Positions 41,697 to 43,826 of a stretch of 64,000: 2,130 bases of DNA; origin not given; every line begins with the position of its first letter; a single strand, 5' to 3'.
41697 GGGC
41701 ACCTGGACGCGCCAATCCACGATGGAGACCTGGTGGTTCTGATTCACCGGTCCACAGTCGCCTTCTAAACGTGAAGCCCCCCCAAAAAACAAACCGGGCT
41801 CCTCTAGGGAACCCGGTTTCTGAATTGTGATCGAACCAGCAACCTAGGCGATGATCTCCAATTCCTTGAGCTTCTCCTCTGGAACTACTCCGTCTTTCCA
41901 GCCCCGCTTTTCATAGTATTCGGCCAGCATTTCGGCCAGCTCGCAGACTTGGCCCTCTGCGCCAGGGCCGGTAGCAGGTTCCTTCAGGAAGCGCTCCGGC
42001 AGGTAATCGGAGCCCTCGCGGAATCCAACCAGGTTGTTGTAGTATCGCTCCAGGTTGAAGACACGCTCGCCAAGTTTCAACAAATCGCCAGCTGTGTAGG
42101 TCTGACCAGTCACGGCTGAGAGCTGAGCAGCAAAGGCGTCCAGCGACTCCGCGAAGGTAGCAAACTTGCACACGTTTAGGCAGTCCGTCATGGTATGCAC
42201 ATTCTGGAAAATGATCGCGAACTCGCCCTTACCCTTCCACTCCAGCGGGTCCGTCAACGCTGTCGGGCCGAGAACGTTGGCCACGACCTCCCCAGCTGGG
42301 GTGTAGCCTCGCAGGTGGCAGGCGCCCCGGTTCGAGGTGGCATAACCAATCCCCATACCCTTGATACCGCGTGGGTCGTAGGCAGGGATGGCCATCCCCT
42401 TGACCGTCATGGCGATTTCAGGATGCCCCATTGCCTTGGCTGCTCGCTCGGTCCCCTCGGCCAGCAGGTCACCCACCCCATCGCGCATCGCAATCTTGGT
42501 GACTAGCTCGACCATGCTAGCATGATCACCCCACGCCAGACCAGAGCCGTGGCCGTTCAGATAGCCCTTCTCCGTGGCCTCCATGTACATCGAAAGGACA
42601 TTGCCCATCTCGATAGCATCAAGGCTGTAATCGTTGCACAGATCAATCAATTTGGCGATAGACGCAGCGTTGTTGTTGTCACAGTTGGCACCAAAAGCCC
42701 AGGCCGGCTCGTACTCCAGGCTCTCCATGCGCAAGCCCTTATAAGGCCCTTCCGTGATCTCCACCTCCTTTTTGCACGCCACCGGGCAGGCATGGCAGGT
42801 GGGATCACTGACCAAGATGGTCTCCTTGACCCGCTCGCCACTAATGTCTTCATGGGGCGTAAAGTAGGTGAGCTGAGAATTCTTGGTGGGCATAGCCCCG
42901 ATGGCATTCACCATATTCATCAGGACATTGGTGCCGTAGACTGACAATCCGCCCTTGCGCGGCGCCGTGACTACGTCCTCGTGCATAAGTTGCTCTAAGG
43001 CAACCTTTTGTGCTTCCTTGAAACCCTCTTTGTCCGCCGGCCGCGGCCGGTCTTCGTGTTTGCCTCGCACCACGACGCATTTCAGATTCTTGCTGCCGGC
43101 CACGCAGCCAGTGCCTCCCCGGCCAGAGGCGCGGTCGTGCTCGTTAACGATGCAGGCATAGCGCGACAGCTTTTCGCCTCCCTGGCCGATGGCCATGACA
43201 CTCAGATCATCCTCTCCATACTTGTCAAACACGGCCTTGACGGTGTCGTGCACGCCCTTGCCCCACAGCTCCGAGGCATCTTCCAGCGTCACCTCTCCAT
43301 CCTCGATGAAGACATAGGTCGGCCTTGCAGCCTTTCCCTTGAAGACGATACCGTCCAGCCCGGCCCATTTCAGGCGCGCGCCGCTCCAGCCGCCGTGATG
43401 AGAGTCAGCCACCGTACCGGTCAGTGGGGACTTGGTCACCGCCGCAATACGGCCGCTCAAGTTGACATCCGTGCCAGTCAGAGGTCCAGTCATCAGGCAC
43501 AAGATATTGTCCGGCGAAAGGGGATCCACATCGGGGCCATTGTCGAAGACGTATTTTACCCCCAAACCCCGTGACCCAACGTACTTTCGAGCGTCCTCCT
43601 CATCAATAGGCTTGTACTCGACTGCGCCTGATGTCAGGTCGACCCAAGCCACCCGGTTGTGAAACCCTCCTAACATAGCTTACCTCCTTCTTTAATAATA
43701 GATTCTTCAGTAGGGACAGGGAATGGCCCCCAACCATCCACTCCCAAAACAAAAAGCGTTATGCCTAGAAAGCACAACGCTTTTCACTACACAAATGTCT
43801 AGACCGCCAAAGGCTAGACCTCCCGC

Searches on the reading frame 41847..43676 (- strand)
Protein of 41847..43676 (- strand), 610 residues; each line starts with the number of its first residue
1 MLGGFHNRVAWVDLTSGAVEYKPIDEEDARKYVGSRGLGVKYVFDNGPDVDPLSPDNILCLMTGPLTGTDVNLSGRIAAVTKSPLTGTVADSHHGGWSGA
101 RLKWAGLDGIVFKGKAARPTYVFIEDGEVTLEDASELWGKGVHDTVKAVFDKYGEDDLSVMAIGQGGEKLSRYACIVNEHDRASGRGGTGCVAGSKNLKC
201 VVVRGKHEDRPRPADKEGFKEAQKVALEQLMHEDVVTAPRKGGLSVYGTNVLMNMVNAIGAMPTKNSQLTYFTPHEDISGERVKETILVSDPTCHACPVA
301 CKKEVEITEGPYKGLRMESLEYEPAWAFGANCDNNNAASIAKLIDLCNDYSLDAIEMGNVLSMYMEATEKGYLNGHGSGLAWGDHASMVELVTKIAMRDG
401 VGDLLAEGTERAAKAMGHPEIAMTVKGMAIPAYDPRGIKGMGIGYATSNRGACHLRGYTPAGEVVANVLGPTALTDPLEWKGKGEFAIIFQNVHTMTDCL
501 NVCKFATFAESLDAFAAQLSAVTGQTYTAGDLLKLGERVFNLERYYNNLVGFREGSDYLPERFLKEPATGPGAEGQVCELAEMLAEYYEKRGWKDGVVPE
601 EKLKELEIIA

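Call 70: search_protein_families(library=pfam, proteins=[window:41847-43676:-], max_evalue=0.000001)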
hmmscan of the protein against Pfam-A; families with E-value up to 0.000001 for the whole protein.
window:41847-43676:- (610 aa): 2 families
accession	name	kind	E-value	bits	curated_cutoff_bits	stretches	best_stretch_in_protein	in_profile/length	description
PF01314.23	AFOR_C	-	1.5e-129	433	27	1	233-608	8-385/385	Aldehyde ferredoxin oxidoreductase, domains 2 & 3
PF02730.20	AFOR_N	-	6e-74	248.5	29.8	1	8-205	2-198/199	Aldehyde ferredoxin oxidoreductase, N-terminal domain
